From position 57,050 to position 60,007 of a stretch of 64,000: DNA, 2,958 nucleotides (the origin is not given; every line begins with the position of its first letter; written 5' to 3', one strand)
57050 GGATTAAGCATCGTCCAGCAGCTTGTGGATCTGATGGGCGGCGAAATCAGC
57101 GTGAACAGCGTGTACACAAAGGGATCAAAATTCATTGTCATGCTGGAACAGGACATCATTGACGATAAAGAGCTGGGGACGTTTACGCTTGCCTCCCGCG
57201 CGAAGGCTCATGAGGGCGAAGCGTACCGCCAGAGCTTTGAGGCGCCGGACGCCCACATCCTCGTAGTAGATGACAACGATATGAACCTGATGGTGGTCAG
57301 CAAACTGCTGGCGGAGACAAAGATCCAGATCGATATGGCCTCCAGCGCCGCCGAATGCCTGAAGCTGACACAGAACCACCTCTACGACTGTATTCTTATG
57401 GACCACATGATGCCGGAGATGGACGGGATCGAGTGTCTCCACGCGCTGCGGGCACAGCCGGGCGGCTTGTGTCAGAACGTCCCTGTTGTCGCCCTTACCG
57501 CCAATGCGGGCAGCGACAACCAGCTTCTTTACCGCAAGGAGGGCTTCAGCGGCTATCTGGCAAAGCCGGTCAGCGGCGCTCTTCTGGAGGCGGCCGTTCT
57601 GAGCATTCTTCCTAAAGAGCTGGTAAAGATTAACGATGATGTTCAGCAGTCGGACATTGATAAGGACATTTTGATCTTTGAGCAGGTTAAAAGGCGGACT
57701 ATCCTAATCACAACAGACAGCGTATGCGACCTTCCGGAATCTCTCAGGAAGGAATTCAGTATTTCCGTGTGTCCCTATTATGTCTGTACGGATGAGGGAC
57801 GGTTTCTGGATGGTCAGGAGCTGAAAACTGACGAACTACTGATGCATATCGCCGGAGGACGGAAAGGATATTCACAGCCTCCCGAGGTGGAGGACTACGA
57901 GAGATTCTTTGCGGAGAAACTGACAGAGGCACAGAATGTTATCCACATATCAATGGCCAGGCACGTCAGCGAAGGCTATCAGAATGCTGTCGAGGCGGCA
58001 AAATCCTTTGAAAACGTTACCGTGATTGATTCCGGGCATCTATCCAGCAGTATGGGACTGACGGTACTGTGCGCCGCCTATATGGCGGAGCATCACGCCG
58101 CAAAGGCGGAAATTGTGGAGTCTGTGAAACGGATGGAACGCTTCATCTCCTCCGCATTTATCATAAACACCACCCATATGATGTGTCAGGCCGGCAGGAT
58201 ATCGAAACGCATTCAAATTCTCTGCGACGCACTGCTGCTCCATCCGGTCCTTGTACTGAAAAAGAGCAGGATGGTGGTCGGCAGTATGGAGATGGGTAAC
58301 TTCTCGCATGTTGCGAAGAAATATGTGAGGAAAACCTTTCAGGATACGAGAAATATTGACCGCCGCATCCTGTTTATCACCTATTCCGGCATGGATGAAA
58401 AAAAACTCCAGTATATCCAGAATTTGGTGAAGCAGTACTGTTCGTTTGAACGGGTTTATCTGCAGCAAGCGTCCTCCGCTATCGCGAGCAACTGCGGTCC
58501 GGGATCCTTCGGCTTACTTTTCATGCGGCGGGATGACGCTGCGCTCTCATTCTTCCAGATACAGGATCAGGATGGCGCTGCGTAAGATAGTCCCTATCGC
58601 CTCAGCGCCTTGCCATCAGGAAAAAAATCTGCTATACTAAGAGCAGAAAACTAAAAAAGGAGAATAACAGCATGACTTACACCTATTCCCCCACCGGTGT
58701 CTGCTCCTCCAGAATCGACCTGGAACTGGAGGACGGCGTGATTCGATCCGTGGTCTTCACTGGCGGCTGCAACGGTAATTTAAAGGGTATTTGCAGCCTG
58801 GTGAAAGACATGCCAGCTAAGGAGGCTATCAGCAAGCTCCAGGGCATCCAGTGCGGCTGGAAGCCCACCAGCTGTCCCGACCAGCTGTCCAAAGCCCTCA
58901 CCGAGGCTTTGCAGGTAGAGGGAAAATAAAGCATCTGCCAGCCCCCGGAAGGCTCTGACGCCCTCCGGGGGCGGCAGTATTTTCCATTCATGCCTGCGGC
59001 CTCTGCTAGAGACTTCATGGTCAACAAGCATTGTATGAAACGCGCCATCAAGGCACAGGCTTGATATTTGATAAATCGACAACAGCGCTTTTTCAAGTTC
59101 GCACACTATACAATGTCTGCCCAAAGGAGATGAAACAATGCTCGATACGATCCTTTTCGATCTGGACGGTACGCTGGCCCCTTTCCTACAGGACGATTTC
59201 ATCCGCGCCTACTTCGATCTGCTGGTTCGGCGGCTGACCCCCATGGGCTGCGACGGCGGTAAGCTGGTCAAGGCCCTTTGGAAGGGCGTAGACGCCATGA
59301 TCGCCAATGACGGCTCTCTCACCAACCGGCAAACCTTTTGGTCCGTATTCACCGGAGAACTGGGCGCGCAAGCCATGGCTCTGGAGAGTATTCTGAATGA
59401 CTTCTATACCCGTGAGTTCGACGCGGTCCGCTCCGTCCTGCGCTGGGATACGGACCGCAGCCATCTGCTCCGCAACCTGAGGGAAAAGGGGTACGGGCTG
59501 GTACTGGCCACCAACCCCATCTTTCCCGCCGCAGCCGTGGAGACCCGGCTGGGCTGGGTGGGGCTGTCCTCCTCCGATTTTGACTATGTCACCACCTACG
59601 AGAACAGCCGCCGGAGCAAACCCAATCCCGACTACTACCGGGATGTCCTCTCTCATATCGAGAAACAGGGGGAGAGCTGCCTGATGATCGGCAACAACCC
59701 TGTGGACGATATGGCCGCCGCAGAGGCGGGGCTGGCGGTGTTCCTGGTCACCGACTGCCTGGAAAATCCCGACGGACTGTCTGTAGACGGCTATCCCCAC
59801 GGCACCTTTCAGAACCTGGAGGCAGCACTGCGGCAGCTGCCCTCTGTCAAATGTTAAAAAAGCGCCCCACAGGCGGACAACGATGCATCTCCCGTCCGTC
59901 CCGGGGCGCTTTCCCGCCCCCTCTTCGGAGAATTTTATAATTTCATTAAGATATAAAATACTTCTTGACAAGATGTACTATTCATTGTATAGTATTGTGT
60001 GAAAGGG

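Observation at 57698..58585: DegV (fatty-acid-binding family) domain fused to the C-terminus of a hybrid histidine kinase-receiver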

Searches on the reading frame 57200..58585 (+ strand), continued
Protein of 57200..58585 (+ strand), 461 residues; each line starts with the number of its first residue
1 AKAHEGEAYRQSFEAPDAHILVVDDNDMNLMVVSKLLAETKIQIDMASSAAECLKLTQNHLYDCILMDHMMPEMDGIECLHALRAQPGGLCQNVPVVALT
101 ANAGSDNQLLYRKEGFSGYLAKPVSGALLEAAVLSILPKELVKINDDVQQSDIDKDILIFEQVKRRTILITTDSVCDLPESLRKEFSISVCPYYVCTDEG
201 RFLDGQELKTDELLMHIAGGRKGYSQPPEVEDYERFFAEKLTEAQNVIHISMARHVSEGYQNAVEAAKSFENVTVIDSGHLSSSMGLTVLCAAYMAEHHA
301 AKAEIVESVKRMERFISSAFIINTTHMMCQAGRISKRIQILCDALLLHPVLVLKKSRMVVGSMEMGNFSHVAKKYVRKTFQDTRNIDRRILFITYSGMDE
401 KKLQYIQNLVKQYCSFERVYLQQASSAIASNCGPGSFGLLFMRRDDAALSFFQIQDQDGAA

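Call 64: search_protein_families(library=pfam, proteins=[P0133, P0138, P0151, P0130, P0143, P0171, P0204, P0237], max_evalue=0.001)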
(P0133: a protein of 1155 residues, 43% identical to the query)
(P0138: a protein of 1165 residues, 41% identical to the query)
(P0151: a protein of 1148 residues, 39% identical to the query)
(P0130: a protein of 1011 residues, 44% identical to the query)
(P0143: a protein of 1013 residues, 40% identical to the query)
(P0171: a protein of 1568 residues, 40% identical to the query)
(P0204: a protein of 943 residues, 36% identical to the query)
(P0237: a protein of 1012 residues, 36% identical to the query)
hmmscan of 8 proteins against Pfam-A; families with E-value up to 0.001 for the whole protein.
P0133 (1155 aa): 5 families
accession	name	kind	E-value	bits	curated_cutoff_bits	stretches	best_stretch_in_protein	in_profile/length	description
PF02645.21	DegV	-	6.7e-32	111.4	27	1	618-891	3-278/280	Uncharacterised protein, DegV family COG1307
PF02518.31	HATPase_c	-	3.8e-26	92.2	26.4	1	320-435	1-109/111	Histidine kinase-, DNA gyrase B-, and HSP90-like ATPase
PF00072.30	Response_reg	-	2.6e-23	82.7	30.2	1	470-583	1-110/111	Response regulator receiver domain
PF00512.31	HisKA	-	8.4e-17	61.4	26.9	1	207-273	1-66/66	His Kinase A (phospho-acceptor) domain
PF01627.28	Hpt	-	1.2e-05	25.9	24.6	1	989-1050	2-63/84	Hpt domain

P0138 (1165 aa): 5 families
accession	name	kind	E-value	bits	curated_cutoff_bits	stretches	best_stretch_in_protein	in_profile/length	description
PF02645.21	DegV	-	6.8e-43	147.4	27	1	611-885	2-277/280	Uncharacterised protein, DegV family COG1307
PF02518.31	HATPase_c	-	8.9e-27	94.2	26.4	1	314-427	1-108/111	Histidine kinase-, DNA gyrase B-, and HSP90-like ATPase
PF00072.30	Response_reg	-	4.9e-22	78.6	30.2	1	464-574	1-107/111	Response regulator receiver domain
PF00512.31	HisKA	-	1.1e-16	61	26.9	1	202-267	1-66/66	His Kinase A (phospho-acceptor) domain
PF01627.28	Hpt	-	2e-06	28.4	24.6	1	998-1065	3-73/84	Hpt domain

P0151 (1148 aa): 5 families
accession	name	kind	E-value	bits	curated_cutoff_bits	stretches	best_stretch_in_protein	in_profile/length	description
PF02645.21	DegV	-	3.4e-45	155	27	1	617-892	3-279/280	Uncharacterised protein, DegV family COG1307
PF02518.31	HATPase_c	-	3.2e-26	92.4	26.4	1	320-433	1-108/111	Histidine kinase-, DNA gyrase B-, and HSP90-like ATPase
PF00072.30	Response_reg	-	6.1e-22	78.3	30.2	1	469-582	1-110/111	Response regulator receiver domain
PF00512.31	HisKA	-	8.2e-17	61.5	26.9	1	207-273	1-66/66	His Kinase A (phospho-acceptor) domain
PF01627.28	Hpt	-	0.0007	20.2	24.6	0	987-1048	4-65/84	Hpt domain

P0130 (1011 aa): 5 families
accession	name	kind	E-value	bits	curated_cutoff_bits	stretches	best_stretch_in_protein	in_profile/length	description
PF02645.21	DegV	-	1.5e-43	149.6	27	1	734-1007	3-277/280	Uncharacterised protein, DegV family COG1307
PF02518.31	HATPase_c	-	1.2e-26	93.8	26.4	1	436-549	1-108/111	Histidine kinase-, DNA gyrase B-, and HSP90-like ATPase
PF00072.30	Response_reg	-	7.6e-23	81.2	30.2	1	586-697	1-108/111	Response regulator receiver domain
PF00512.31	HisKA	-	1.2e-14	54.5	26.9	1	325-389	2-66/66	His Kinase A (phospho-acceptor) domain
PF02743.24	dCache_1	-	2.7e-05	24.3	45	1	126-210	90-178/240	Cache domain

P0143 (1013 aa): 5 families
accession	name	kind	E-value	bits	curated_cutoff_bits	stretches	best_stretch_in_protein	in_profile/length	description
PF02645.21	DegV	-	1.2e-31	110.6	27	1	736-1012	4-279/280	Uncharacterised protein, DegV family COG1307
PF02518.31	HATPase_c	-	1e-25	90.7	26.4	1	439-553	2-110/111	Histidine kinase-, DNA gyrase B-, and HSP90-like ATPase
PF00072.30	Response_reg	-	2.7e-17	63.4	30.2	1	588-697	1-106/111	Response regulator receiver domain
PF00512.31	HisKA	-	5e-15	55.7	26.9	1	327-391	2-66/66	His Kinase A (phospho-acceptor) domain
PF02743.24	dCache_1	-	0.0003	20.8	45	1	134-269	100-238/240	Cache domain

P0171 (1568 aa): 7 families
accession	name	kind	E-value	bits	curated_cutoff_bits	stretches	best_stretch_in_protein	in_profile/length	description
PF02645.21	DegV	-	7.6e-40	137.4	27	1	8-283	3-279/280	Uncharacterised protein, DegV family COG1307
PF02743.24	dCache_1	-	1.2e-31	110.5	45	2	782-902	65-195/240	Cache domain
PF00072.30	Response_reg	-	1.9e-25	89.6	30.2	1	1274-1385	2-110/111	Response regulator receiver domain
PF02518.31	HATPase_c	-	1.3e-21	77.5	26.4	1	1125-1238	1-108/111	Histidine kinase-, DNA gyrase B-, and HSP90-like ATPase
PF00512.31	HisKA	-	6.3e-19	68.2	26.9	1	1013-1078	1-66/66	His Kinase A (phospho-acceptor) domain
PF22673.2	MCP-like_PDC_1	-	2.4e-13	51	27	1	766-873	15-113/113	Methyl-accepting chemotaxis protein-like, first PDC sensor domain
PF01627.28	Hpt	-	4.1e-08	33.8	24.6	1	1479-1558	1-80/84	Hpt domain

P0204 (943 aa): 4 families
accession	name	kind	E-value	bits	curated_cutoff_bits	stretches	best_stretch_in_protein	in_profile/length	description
PF02645.21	DegV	-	2.7e-32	112.7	27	1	7-282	2-278/280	Uncharacterised protein, DegV family COG1307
PF02518.31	HATPase_c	-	1.9e-25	89.9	26.4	1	504-618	1-109/111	Histidine kinase-, DNA gyrase B-, and HSP90-like ATPase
PF00072.30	Response_reg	-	1.4e-23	83.6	30.2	1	655-767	2-110/111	Response regulator receiver domain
PF00512.31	HisKA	-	8.7e-19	67.8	26.9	1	392-457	1-66/66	His Kinase A (phospho-acceptor) domain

P0237 (1012 aa): 4 families
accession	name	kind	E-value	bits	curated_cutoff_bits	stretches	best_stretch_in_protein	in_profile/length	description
PF02645.21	DegV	-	2.4e-34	119.4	27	1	727-994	7-277/280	Uncharacterised protein, DegV family COG1307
PF00072.30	Response_reg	-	4.4e-21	75.6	30.2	1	545-657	2-110/111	Response regulator receiver domain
PF02518.31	HATPase_c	-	5.5e-21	75.5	26.4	1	278-392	1-110/111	Histidine kinase-, DNA gyrase B-, and HSP90-like ATPase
PF00512.31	HisKA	-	4.9e-11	43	26.9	1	168-230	3-65/66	His Kinase A (phospho-acceptor) domain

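Call 69: find_encoding_contigs(protein=P0206, flank=7000, max_places=3)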
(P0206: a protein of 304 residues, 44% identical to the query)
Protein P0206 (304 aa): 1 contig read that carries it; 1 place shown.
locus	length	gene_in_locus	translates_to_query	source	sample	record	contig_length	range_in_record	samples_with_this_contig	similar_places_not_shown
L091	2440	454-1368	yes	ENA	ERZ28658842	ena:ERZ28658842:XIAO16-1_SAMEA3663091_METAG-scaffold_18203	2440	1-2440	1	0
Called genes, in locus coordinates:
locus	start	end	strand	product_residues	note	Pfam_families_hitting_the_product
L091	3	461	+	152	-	?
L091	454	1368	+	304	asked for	PF02645:DegV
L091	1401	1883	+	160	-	PF04991:LicD (weak)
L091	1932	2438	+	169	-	?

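Call 70: find_encoding_contigs(protein=P0249, flank=7000, max_places=3)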
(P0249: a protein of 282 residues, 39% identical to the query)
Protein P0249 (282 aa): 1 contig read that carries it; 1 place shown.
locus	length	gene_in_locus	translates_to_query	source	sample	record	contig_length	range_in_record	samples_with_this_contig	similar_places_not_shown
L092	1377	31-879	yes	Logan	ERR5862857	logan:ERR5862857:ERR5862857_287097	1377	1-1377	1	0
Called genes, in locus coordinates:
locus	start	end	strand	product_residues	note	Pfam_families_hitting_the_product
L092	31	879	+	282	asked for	PF02645:DegV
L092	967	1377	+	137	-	?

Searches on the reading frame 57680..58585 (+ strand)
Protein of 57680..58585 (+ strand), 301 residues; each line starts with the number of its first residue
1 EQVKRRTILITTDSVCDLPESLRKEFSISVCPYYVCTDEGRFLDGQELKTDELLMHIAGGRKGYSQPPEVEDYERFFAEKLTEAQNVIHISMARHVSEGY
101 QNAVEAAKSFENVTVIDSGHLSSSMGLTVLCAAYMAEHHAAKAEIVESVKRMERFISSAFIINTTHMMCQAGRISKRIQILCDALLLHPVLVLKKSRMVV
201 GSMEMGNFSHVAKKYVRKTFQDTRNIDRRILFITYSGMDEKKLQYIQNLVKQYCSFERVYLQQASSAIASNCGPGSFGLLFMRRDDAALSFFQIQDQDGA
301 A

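Call 3: search_protein_families(library=ncbifam, proteins=[window:57698-58585:+], max_evalue=0.01)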
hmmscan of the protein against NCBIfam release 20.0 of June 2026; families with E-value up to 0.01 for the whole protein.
window:57698-58585:+ (295 aa): 2 families
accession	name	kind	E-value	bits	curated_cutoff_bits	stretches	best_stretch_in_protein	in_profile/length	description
TIGR00762.1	DegV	domain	1.7e-43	148.9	99.7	1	3-275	2-275/276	DegV family EDD domain-containing protein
NF038249.1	fatty_FakB1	equivalog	3.4e-20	72.4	350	1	2-278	3-282/286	fatty acid kinase binding subunit FakB1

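Call 11: search_solved_structures(query=window:57680-58585:+, max_evalue=0.001, show_alignments=3)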
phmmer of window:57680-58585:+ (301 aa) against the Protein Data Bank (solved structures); distinct sequences matched with E-value up to 0.001: 22.
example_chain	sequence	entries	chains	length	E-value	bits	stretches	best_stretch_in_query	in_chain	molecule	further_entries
2dt8_A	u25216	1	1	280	1.4e-25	93.5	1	8-279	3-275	DegV family protein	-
1pzx_A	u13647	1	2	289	3.8e-15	59.3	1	8-284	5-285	Hypothetical protein APC36103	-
4x9x_A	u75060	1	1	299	1.5e-14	57.4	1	9-283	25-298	DegV domain-containing protein MW1315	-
7w7h_E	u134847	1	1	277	4.9e-14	55.7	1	8-281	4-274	Uncharacterized protein conserved in bacteria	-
1vpv_A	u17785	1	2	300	7.2e-12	48.5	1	8-279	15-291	UPF0230 protein TM1468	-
1mgp_A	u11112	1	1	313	8.7e-12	48.3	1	8-279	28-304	Hypothetical protein TM841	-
2g7z_A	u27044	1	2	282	1e-11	48.1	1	7-280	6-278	conserved hypothetical protein SPy1493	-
3pl5_A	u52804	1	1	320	2.4e-11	46.8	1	7-240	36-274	Putative uncharacterized protein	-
6mh9_A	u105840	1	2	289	2.5e-10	43.5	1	8-284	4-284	Fatty Acid Kinase (Fak) B1 protein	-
6nyu_A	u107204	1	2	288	3.3e-10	43.1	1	8-284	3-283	DegV domain-containing protein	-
5woo_A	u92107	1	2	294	4.4e-10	42.7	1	7-284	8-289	EDD domain protein, DegV family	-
5uto_A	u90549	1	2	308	5.2e-10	42.5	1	7-284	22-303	EDD domain protein, DegV family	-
6alw_A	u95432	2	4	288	6.3e-10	42.2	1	8-284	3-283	EDD domain protein, DegV family | Fatty acid Kinase (Fak) B1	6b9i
7sg3_A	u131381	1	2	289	6.8e-10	42.1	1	8-284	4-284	Fatty Acid Kinase B1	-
6nm1_A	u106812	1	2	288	1.7e-09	40.8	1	8-284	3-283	Fatty acid Kinase (Fak) B1 protein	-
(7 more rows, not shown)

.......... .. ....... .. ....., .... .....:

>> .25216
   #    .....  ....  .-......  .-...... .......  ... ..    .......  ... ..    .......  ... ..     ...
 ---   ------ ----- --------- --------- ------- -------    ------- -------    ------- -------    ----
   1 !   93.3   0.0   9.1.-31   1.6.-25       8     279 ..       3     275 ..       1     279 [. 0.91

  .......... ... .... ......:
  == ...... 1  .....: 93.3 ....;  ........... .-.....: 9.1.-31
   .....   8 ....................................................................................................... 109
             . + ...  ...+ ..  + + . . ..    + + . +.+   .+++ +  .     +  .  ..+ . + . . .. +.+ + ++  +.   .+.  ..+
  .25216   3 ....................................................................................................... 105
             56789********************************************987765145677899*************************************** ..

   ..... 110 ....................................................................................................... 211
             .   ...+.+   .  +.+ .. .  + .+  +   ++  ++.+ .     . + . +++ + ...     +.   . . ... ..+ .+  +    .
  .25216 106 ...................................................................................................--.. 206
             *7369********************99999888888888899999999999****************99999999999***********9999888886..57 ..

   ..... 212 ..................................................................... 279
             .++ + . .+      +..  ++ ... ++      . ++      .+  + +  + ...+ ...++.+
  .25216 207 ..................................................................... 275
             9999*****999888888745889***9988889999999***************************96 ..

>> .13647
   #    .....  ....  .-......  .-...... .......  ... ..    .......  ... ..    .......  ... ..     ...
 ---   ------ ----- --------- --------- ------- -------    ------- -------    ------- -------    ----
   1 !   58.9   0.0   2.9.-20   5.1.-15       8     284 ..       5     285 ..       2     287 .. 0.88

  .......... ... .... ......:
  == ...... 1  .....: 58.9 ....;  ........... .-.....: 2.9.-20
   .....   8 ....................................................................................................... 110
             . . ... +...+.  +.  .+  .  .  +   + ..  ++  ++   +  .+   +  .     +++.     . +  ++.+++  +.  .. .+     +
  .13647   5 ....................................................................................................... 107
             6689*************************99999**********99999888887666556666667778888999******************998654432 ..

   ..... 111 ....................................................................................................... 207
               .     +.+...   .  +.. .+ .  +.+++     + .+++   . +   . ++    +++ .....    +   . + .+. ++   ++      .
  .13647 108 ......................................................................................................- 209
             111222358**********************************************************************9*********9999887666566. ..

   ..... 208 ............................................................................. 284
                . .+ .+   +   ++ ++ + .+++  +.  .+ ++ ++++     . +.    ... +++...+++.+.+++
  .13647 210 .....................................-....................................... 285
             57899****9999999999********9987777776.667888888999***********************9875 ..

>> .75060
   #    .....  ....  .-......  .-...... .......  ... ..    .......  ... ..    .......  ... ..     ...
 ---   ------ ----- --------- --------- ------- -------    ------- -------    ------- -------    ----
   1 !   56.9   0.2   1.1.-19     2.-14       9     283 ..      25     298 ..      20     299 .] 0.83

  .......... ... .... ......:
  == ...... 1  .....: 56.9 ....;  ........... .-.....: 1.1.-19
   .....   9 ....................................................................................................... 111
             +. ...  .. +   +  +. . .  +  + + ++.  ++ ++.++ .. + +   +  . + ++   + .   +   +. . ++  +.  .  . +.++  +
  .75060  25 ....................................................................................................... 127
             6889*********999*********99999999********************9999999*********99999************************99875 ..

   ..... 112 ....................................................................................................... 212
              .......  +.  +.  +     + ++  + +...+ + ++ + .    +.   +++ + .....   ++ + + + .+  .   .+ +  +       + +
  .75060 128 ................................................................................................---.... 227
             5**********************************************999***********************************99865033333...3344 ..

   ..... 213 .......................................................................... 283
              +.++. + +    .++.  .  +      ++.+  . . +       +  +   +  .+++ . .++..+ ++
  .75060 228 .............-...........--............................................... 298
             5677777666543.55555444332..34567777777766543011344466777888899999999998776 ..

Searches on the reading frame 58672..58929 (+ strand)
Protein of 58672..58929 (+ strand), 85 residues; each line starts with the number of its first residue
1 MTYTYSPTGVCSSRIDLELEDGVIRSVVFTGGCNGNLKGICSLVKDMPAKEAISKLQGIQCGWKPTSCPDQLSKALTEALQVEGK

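Call 2: search_protein_families(library=pfam, proteins=[window:58672-58929:+], max_evalue=0.01)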
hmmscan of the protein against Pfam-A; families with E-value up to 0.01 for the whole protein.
window:58672-58929:+ (85 aa): 1 family
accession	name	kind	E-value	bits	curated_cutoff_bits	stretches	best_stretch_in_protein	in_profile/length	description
PF12637.14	TSCPD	-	8.2e-29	100.2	22.8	1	3-80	1-88/88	TSCPD domain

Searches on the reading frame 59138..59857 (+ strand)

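Call 2: search_protein_families(library=pfam, proteins=[window:59138-59857:+], max_evalue=0.01)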
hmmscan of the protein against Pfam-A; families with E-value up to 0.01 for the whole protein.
window:59138-59857:+ (239 aa): 4 families
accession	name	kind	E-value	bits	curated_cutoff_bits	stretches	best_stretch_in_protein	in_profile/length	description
PF00702.32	Hydrolase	-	1.3e-15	58.8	26.4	1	3-198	2-191/191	haloacid dehalogenase-like hydrolase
PF13419.12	HAD_2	-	6.2e-12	46.4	23.8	1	5-204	1-178/178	Haloacid dehalogenase-like hydrolase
PF13242.12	Hydrolase_like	-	2.7e-06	27.6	22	1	160-211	3-55/75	HAD-hyrolase-like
PF12710.13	HAD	-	0.0048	17.8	27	1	5-126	1-109/189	haloacid dehalogenase-like hydrolase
